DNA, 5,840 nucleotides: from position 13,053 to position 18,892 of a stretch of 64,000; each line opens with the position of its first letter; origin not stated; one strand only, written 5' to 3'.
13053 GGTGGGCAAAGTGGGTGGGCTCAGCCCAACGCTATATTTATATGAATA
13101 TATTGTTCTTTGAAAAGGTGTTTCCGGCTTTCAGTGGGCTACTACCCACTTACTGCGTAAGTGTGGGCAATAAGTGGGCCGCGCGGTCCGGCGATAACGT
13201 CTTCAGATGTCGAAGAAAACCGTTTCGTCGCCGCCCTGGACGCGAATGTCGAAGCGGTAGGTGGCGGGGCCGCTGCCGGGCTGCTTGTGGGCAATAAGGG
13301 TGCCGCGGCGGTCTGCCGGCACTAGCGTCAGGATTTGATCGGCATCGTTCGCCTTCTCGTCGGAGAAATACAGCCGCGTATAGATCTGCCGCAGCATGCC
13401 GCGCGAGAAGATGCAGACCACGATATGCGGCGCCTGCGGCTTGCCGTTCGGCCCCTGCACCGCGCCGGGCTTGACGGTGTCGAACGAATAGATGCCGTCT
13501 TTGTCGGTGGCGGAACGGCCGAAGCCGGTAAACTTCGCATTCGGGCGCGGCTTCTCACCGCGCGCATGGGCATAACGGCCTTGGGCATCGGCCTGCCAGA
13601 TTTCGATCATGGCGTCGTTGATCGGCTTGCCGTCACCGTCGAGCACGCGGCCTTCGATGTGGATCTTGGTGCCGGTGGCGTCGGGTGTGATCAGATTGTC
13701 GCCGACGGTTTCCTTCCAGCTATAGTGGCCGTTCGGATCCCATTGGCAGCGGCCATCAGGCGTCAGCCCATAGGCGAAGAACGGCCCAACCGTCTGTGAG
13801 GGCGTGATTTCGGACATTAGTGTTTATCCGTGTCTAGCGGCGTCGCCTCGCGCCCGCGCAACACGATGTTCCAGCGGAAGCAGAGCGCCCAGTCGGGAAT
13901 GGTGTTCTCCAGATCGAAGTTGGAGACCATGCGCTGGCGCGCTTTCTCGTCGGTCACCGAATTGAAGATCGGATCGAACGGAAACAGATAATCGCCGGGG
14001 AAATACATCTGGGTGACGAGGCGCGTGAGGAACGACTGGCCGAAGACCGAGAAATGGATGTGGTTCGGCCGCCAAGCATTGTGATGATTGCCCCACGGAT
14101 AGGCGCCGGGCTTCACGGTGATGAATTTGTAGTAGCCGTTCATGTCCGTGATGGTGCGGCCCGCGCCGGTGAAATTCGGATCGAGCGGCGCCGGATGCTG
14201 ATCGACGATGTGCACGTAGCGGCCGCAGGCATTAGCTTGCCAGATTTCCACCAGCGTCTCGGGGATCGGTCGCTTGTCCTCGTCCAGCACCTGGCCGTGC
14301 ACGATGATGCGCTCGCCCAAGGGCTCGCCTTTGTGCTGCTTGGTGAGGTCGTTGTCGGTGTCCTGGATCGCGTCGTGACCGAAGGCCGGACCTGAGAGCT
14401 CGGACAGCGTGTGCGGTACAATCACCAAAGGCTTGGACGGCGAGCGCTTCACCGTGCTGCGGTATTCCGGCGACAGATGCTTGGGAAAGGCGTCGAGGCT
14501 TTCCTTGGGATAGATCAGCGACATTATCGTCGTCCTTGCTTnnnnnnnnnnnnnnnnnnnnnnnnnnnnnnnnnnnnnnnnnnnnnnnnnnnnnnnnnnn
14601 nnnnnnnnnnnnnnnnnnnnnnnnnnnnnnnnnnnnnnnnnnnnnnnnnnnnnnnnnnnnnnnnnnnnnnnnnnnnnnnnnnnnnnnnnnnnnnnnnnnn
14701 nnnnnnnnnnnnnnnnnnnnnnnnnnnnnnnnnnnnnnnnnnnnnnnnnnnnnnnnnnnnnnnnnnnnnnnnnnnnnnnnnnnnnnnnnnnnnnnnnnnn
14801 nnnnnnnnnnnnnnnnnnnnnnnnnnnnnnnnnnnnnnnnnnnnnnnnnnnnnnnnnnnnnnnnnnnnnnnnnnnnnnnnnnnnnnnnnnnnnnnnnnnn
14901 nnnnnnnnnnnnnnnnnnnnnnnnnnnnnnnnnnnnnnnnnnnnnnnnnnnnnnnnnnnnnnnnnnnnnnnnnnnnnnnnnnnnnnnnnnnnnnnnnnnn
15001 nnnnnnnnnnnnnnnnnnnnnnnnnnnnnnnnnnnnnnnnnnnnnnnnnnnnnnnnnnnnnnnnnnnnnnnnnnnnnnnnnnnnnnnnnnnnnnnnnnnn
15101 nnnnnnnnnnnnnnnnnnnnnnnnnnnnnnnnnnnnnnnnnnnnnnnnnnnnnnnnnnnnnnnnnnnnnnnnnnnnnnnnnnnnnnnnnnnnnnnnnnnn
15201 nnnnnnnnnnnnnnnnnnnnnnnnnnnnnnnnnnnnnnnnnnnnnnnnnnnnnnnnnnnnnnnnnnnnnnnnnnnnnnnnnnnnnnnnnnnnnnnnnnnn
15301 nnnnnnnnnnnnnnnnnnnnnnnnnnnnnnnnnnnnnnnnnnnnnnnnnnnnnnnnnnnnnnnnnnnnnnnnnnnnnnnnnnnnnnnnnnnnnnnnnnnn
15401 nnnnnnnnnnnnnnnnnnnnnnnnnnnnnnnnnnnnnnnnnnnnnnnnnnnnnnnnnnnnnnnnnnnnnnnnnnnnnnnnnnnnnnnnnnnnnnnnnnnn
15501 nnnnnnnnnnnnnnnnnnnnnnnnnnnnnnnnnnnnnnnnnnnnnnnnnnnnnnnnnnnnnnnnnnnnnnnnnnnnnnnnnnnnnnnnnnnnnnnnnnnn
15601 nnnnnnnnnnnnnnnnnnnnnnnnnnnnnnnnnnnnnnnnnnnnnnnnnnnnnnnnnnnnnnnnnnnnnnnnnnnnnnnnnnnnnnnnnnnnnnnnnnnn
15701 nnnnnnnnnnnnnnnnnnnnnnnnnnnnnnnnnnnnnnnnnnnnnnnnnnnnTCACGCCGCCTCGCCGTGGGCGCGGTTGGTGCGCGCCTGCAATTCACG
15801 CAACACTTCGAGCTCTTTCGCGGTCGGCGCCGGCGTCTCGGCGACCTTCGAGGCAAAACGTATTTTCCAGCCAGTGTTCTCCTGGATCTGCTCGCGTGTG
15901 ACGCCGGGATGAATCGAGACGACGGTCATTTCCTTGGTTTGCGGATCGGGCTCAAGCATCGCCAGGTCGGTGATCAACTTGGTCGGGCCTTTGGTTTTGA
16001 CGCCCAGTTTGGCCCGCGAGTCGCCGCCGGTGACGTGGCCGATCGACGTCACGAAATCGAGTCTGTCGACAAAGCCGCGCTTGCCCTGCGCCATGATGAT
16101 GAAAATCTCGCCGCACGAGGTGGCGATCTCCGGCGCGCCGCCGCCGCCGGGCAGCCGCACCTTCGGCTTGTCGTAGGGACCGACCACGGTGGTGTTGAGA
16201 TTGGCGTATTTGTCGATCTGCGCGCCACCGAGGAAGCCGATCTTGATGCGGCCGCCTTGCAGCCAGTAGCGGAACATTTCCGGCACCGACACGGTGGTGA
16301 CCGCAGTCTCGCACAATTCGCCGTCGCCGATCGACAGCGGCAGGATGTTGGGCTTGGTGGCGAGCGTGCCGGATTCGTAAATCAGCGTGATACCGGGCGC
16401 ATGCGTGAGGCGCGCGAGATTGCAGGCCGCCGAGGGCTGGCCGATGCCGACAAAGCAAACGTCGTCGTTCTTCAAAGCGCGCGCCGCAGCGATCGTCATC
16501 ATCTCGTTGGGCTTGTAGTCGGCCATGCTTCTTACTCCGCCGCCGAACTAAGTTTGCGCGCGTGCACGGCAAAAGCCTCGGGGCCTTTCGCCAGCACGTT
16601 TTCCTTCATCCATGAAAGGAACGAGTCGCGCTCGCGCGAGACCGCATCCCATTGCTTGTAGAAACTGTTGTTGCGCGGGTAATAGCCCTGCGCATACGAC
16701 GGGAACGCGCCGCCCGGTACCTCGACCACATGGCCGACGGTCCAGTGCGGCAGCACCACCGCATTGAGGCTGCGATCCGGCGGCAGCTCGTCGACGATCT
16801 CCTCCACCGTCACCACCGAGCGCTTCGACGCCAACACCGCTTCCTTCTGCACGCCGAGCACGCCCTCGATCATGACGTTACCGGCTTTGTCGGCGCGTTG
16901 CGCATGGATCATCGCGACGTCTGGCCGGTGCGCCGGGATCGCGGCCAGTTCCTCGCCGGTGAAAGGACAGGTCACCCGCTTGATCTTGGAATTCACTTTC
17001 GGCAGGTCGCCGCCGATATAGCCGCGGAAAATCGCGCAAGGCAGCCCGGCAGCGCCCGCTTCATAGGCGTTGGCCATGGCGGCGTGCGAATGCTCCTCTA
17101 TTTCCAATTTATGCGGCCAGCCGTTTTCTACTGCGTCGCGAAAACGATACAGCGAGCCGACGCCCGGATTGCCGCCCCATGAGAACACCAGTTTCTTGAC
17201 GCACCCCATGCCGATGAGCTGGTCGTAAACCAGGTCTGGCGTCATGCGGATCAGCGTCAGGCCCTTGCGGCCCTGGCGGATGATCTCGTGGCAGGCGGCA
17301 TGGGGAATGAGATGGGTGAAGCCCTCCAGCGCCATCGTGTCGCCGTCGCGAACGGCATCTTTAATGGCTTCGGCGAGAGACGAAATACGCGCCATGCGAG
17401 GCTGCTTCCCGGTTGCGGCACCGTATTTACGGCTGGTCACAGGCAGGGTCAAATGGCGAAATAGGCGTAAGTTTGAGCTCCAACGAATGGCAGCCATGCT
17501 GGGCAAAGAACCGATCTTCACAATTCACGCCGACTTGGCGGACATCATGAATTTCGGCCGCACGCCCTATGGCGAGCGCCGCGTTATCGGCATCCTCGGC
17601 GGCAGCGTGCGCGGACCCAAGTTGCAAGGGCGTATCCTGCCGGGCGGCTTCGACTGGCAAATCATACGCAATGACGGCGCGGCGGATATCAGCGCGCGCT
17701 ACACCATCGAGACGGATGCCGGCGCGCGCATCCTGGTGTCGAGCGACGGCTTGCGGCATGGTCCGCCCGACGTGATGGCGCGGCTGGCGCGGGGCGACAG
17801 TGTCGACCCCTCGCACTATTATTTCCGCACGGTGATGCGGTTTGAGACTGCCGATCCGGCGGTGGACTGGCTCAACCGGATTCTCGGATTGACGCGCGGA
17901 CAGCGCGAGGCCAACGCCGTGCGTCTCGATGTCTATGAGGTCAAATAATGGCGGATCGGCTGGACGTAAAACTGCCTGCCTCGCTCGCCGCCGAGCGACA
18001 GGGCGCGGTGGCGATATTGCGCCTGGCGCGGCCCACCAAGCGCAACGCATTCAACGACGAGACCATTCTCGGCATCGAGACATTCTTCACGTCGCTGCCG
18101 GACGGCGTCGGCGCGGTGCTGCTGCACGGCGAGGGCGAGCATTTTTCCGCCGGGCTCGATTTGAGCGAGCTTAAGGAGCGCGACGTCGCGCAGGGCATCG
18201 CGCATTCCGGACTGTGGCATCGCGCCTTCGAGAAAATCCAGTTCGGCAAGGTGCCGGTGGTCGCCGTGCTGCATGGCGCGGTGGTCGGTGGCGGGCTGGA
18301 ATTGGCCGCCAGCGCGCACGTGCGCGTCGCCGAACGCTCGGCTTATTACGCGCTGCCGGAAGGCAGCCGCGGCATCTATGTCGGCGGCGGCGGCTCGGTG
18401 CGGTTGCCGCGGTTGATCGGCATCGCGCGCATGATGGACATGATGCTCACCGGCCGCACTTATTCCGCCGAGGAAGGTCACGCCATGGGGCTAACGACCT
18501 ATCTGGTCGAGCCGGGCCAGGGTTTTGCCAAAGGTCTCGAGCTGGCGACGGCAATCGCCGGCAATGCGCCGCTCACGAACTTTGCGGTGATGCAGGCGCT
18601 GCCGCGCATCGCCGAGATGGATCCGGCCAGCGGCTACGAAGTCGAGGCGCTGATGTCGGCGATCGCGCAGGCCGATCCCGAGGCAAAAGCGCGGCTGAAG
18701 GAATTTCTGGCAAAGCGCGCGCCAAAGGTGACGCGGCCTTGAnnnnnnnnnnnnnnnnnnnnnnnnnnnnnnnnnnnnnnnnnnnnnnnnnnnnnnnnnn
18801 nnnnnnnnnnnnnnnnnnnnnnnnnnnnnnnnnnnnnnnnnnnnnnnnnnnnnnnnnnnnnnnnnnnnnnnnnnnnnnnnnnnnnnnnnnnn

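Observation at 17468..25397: Three copies of a 20-bp palindrome define a MarR regulon joining hydroxycinnamate activation, TRAP uptake and IorAB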

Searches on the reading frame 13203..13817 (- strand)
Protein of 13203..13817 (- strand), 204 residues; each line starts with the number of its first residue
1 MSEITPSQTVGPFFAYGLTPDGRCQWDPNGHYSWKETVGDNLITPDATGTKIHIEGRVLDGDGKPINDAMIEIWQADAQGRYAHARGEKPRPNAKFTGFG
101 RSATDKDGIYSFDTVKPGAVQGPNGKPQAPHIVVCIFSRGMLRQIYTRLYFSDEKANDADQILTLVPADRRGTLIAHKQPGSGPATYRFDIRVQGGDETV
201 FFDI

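Call 6: search_protein_families(library=pfam, proteins=[window:13203-13817:-])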
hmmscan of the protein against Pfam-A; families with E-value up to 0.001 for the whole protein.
window:13203-13817:- (204 aa): 2 families
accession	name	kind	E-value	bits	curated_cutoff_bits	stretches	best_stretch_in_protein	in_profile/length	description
PF00775.27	Dioxygenase_C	-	1.3e-23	83.9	27.3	1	46-195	24-182/182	Dioxygenase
PF13620.12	CarboxypepD_reg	-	0.00015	22.5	32.3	0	54-119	2-49/82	Carboxypeptidase regulatory-like domain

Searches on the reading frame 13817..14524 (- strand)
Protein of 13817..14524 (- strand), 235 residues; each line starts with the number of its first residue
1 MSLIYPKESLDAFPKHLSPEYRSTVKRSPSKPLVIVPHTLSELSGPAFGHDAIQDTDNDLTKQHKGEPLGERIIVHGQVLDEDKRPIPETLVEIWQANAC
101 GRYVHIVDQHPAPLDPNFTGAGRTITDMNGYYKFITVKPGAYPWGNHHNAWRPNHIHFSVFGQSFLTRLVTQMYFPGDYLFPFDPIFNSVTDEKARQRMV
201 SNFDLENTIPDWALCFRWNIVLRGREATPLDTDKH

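Call 6: search_protein_families(library=pfam, proteins=[window:13817-14524:-])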
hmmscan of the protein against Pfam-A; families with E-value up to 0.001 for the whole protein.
window:13817-14524:- (235 aa): 3 families
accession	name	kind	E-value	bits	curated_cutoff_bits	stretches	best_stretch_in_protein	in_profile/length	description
PF00775.27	Dioxygenase_C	-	2.3e-51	174.3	27.3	1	44-224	2-182/182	Dioxygenase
PF12391.13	PCDO_beta_N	-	5.5e-11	42.4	24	1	6-39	2-34/34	Protocatechuate 3,4-dioxygenase beta subunit N terminal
PF13620.12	CarboxypepD_reg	-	0.00089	20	32.3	0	75-142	2-50/82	Carboxypeptidase regulatory-like domain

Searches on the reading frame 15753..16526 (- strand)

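Call 6: search_protein_families(library=pfam, proteins=[window:15753-16526:-])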
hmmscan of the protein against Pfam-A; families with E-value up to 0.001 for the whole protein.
window:15753-16526:- (257 aa): 1 family
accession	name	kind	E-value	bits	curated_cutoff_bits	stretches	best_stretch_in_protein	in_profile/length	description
PF01144.29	CoA_trans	-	1.1e-43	149.6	23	1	8-217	2-217/217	Coenzyme A transferase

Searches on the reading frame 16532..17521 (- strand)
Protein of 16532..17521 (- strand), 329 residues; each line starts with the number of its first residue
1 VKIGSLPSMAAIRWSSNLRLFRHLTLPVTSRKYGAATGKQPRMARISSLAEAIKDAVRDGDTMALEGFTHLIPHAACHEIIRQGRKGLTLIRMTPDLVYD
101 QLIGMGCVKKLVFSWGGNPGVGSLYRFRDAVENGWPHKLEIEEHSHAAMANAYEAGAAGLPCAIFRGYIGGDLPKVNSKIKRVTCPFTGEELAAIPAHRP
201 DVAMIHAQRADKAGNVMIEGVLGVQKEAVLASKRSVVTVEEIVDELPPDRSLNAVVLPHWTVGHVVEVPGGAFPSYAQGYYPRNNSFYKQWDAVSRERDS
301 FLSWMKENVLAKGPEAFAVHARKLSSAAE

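Call 6: search_protein_families(library=pfam, proteins=[window:16532-17521:-])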
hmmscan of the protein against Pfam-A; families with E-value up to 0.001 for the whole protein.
window:16532-17521:- (329 aa): 1 family
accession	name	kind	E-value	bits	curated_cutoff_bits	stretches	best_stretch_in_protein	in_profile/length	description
PF01144.29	CoA_trans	-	1.5e-23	83.8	23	1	48-267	3-216/217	Coenzyme A transferase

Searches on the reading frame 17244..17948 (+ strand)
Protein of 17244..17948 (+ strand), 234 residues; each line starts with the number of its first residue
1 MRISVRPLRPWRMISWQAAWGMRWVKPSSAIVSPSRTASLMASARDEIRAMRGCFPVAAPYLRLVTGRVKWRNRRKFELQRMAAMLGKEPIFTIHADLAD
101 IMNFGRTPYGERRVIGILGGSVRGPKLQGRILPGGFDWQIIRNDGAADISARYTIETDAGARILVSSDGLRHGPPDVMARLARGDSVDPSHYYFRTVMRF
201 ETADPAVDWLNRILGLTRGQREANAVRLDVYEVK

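Call 7: search_protein_families(library=pfam, proteins=[window:17244-17948:+])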
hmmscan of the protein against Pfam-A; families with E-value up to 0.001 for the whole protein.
window:17244-17948:+ (234 aa): 1 family
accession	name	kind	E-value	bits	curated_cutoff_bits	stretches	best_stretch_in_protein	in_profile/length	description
PF11578.13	DUF3237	-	1.2e-43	148.9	24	1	89-233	4-149/149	Protein of unknown function (DUF3237)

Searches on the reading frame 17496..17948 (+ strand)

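Call 49: search_protein_families(library=ncbifam, proteins=[window:17496-17948:+], max_evalue=0.00001)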
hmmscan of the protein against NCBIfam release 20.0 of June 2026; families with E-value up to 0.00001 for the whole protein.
window:17496-17948:+ (150 aa): 3 families
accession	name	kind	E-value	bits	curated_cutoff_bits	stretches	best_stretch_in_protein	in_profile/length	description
NF002045.0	PRK00872.1-1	equivalog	1.9e-35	121.7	246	1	6-149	9-152/153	hypothetical protein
NF002047.0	PRK00872.1-4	equivalog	8.3e-33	113.6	286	1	6-150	36-181/181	hypothetical protein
NF002046.0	PRK00872.1-2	equivalog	6.2e-16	58.4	184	1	56-150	1-95/95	hypothetical protein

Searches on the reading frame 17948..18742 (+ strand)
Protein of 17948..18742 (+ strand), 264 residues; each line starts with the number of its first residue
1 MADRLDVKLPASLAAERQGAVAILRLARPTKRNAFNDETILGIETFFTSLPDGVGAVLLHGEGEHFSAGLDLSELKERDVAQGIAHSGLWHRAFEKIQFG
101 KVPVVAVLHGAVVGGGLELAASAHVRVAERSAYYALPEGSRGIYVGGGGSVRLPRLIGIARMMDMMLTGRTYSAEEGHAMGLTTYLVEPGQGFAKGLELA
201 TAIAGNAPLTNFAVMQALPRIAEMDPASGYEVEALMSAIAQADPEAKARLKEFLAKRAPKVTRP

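Call 7: search_protein_families(library=pfam, proteins=[window:17948-18742:+])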
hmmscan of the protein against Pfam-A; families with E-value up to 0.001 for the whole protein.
window:17948-18742:+ (264 aa): 2 families
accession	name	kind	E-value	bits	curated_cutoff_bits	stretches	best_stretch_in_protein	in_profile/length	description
PF00378.25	ECH_1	-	2.7e-37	128.9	27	1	16-260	1-247/251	Enoyl-CoA hydratase/isomerase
PF16113.10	ECH_2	-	1.4e-21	77.8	27.2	1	22-191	2-176/335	Enoyl-CoA hydratase/isomerase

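Call 49: search_protein_families(library=ncbifam, proteins=[window:17948-18742:+], max_evalue=0.00001)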
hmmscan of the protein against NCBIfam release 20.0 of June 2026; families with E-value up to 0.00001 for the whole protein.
window:17948-18742:+ (264 aa): 68 families (the best 25 are shown)
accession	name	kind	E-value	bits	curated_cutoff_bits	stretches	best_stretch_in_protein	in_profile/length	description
NF006013.0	PRK08150.1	subfamily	1.6e-113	378.4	232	1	13-262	8-257/259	crotonase/enoyl-CoA hydratase family protein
NF051848.1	EnCoAHydtEchA19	equivalog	3.5e-46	157.8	400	1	15-261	4-255/258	enoyl-CoA hydratase EchA19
NF005803.0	PRK07658.1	equivalog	5e-40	137.5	313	1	14-261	5-254/257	enoyl-CoA hydratase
NF005864.0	PRK07799.1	equivalog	5.3e-40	137.3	316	1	14-261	11-263/266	crotonase/enoyl-CoA hydratase family protein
NF004475.0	PRK05809.1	subfamily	1.6e-37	129.4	394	1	15-260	8-256/260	short-chain-enoyl-CoA hydratase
NF005126.0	PRK06563.1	subfamily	2.7e-36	125.3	261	1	11-259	7-258/263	crotonase/enoyl-CoA hydratase family protein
NF006100.0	PRK08252.1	subfamily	1.1e-35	123.5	282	1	13-260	5-250/254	crotonase/enoyl-CoA hydratase family protein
NF006108.0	PRK08259.1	equivalog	1.2e-35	123.3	273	1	13-205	5-197/256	crotonase/enoyl-CoA hydratase family protein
NF005802.0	PRK07657.1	equivalog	1.1e-34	120.1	363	1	18-259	11-255/260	enoyl-CoA hydratase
NF006007.0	PRK08138.1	subfamily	1.1e-34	120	355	1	17-260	14-257/261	enoyl-CoA hydratase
NF046063.1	oxepin_alt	equivalog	5.3e-34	117.8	300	1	13-260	2-254/254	oxepin-CoA hydrolase, alternative type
NF007239.0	PRK09674.1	equivalog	1.8e-33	116.1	371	1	15-260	8-253/257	2,3-dehydroadipyl-CoA hydratase PaaF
NF004840.0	PRK06190.1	equivalog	2.6e-33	115.8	253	1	13-243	6-238/260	enoyl-CoA hydratase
NF004517.0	PRK05862.1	equivalog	3.1e-33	115.4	396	1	14-261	7-254/257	enoyl-CoA hydratase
NF006566.0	PRK09076.1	subfamily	4.8e-33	114.8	286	1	11-260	5-256/260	enoyl-CoA hydratase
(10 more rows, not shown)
